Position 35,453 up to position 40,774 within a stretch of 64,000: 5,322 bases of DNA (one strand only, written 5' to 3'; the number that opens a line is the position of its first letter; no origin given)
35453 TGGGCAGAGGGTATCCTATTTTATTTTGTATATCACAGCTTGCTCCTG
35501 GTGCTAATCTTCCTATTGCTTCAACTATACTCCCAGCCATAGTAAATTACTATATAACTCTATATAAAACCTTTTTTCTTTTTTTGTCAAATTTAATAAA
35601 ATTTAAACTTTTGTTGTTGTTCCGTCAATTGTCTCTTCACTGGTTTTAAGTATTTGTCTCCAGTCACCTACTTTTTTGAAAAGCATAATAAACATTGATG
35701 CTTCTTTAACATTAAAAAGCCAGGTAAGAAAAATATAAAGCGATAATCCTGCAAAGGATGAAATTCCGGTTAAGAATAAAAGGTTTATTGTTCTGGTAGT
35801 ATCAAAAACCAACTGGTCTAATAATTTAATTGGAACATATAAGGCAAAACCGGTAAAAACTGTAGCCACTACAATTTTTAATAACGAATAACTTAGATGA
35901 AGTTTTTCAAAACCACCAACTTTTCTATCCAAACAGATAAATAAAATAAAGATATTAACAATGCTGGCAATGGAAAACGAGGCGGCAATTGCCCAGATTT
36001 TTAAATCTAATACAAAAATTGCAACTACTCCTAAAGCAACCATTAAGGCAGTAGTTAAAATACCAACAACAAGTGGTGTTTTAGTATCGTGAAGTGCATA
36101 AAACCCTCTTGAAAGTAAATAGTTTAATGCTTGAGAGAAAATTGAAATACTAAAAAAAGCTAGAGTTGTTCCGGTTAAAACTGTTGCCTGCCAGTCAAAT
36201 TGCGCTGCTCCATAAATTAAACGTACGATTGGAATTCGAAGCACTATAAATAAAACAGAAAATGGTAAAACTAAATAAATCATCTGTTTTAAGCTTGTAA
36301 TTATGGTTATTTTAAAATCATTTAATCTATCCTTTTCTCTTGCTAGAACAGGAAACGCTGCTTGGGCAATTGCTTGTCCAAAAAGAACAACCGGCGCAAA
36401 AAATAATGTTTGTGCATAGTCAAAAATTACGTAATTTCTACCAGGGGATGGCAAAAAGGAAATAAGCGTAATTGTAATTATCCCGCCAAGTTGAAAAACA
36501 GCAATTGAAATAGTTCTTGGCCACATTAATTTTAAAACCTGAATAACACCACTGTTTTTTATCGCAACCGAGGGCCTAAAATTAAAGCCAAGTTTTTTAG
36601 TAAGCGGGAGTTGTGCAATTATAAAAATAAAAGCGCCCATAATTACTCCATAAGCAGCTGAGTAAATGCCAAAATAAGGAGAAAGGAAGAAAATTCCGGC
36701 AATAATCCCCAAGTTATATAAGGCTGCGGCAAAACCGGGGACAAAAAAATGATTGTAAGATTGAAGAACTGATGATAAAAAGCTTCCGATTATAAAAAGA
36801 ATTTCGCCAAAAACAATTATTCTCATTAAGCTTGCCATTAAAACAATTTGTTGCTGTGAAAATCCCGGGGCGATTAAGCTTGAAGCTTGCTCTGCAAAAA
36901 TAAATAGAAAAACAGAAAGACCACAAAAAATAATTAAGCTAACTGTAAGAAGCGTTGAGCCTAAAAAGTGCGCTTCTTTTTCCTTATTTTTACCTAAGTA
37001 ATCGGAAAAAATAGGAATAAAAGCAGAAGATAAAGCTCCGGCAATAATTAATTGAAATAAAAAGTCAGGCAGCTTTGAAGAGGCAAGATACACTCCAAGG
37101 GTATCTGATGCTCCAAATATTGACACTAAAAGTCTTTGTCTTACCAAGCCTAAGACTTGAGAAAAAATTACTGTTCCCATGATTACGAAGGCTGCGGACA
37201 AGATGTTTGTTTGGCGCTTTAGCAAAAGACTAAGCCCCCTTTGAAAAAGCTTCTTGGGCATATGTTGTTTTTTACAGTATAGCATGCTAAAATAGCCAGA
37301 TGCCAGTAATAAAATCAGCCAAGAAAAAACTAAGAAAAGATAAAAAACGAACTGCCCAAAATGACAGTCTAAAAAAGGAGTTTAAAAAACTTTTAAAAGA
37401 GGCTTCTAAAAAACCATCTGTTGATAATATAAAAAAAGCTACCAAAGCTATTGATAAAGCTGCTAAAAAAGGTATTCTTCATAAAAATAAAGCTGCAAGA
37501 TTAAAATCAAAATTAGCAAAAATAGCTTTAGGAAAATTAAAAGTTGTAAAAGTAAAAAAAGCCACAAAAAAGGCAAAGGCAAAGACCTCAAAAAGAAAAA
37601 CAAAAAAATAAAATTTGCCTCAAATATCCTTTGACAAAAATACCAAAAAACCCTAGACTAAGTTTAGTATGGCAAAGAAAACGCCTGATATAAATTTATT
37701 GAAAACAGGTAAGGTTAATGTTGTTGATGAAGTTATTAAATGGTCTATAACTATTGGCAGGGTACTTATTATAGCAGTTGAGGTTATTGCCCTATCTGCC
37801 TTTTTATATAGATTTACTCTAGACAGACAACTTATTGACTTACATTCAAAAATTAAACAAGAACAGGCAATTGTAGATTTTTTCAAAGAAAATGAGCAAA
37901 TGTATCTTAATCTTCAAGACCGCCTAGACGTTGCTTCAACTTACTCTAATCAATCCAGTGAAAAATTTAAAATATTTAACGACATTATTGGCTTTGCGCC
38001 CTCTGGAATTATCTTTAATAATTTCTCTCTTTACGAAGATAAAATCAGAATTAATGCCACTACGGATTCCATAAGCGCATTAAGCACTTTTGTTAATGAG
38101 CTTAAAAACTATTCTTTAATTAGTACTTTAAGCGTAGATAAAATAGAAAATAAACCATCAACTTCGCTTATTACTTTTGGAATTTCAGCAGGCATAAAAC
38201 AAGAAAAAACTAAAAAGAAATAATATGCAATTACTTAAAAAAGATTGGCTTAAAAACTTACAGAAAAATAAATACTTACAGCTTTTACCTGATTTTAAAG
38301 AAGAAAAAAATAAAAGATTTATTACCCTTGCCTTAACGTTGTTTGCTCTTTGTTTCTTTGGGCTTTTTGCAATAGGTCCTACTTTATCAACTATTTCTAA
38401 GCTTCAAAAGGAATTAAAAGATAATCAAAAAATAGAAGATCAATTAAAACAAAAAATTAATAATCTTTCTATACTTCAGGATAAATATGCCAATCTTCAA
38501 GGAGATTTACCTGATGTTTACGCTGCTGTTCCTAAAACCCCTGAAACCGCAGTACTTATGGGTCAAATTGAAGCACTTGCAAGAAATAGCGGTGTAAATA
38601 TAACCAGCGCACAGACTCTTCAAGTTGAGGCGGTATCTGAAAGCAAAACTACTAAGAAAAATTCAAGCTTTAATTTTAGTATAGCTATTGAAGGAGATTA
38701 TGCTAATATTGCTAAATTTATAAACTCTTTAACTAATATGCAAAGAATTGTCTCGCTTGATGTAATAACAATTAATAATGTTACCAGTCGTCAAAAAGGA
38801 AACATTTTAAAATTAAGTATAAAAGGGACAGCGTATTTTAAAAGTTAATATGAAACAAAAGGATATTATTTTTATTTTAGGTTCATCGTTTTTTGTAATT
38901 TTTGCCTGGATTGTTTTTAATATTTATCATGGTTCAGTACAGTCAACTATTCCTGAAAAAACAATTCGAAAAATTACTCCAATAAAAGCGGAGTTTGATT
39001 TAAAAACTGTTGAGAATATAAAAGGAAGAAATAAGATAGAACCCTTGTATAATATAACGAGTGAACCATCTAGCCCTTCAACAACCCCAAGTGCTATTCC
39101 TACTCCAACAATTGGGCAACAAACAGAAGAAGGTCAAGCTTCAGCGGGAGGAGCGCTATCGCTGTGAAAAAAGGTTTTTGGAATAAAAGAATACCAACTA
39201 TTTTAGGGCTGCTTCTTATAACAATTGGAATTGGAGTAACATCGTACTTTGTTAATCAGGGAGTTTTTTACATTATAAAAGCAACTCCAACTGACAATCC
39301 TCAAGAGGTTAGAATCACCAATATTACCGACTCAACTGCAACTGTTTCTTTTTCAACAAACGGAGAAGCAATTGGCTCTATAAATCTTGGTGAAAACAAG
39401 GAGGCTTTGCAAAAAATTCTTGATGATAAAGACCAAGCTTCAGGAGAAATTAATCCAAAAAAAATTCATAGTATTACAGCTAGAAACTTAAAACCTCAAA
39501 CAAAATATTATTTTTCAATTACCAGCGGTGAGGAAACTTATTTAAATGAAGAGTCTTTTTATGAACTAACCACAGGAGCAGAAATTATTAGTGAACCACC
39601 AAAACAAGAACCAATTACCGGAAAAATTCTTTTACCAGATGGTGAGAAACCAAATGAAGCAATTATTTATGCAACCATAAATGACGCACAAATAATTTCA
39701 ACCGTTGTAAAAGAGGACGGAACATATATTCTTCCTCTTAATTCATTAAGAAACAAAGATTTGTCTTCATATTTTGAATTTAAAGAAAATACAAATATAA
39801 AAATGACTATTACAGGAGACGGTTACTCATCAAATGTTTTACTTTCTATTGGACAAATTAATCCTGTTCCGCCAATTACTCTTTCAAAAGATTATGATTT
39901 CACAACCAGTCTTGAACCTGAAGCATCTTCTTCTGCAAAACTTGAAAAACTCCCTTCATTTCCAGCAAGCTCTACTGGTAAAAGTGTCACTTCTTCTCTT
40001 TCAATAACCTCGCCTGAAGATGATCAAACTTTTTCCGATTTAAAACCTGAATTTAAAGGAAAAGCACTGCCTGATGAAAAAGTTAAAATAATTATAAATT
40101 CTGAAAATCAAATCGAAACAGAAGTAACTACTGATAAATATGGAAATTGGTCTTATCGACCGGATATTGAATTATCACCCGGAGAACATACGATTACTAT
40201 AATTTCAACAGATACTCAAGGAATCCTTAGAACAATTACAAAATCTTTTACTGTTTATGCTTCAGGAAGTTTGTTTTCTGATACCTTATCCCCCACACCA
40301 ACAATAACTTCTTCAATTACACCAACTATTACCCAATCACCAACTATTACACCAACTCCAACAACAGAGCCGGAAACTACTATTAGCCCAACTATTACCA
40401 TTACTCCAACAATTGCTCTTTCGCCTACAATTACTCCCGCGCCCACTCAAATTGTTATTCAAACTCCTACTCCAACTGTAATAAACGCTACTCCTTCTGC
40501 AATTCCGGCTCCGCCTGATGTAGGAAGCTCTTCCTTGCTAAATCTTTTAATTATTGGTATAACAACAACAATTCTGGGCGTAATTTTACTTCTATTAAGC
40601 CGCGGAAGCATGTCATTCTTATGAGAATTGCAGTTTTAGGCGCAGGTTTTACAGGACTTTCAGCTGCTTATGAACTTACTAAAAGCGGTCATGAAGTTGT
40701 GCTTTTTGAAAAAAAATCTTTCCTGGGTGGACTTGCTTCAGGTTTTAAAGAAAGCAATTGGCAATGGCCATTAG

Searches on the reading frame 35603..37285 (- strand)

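Call 12: search_protein_families(library=pfam, proteins=[window:35603-37285:-], max_evalue=0.001)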
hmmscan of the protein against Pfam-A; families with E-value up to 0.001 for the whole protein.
window:35603-37285:- (560 aa): 3 families
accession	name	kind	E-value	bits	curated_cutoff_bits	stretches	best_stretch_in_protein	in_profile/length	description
PF03023.19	MurJ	-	2.1e-73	247.9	27.4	1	54-489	2-436/451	Lipid II flippase MurJ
PF13440.11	Polysacc_synt_3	-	1.1e-07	31.9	23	1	108-360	46-286/293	Polysaccharide biosynthesis protein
PF01554.23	MatE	-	1.3e-06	28.6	24.9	1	52-183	18-144/161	MatE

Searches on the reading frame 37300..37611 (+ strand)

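Call 93: search_protein_families(library=pfam, proteins=[window:37300-37611:+], max_evalue=0.001)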
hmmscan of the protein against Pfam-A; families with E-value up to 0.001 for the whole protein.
window:37300-37611:+ (103 aa): 1 family
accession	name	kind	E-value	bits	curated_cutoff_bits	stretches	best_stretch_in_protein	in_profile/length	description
PF01649.23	Ribosomal_S20p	-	2e-14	54.4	29.5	1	4-74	3-80/83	Ribosomal protein S20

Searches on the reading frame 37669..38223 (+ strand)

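Call 94: search_protein_families(library=pfam, proteins=[window:37669-38223:+], max_evalue=0.001)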
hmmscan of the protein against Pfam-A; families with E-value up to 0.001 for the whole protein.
window:37669-38223:+ (184 aa): 1 family
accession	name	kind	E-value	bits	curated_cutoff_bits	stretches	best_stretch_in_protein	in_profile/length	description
PF05137.18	PilN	-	1.2e-05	25.7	22.8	1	102-175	2-77/78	Fimbrial assembly protein (PilN)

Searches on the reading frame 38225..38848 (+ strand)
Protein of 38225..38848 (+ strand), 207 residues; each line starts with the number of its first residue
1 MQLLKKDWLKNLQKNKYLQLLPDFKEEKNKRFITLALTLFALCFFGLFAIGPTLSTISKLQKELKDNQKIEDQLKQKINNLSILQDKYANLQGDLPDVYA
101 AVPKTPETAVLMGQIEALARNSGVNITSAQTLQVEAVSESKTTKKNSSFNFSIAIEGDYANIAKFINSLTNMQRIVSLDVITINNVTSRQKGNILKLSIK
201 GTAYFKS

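Call 94: search_protein_families(library=pfam, proteins=[window:38225-38848:+], max_evalue=0.001)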
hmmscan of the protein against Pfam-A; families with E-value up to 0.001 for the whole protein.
window:38225-38848:+ (207 aa): 2 families
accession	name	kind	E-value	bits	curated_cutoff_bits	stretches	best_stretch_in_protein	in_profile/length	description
PF04350.18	PilO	-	1.5e-16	61.3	22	1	60-204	4-141/145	Pilus assembly protein, PilO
PF10741.14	T2SSM_b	-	3.7e-06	27.2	21.7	1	108-199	16-103/111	Type II secretion system (T2SS), protein M subtype b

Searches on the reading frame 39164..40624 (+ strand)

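Call 13: search_protein_families(library=pfam, proteins=[window:39164-40624:+], max_evalue=0.001)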
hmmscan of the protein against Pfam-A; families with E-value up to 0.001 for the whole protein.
window:39164-40624:+ (486 aa): 3 families
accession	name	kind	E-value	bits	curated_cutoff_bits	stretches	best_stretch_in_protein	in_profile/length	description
PF19077.6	Big_13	-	2.5e-10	41.2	27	1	285-364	19-100/102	Bacterial Ig-like domain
PF16656.11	Pur_ac_phosph_N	-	4.9e-07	30.7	30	1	48-130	3-89/93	Purple acid Phosphatase, N-terminal domain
PF00041.27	fn3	-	7e-05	23.4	25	1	44-121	1-68/84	Fibronectin type III domain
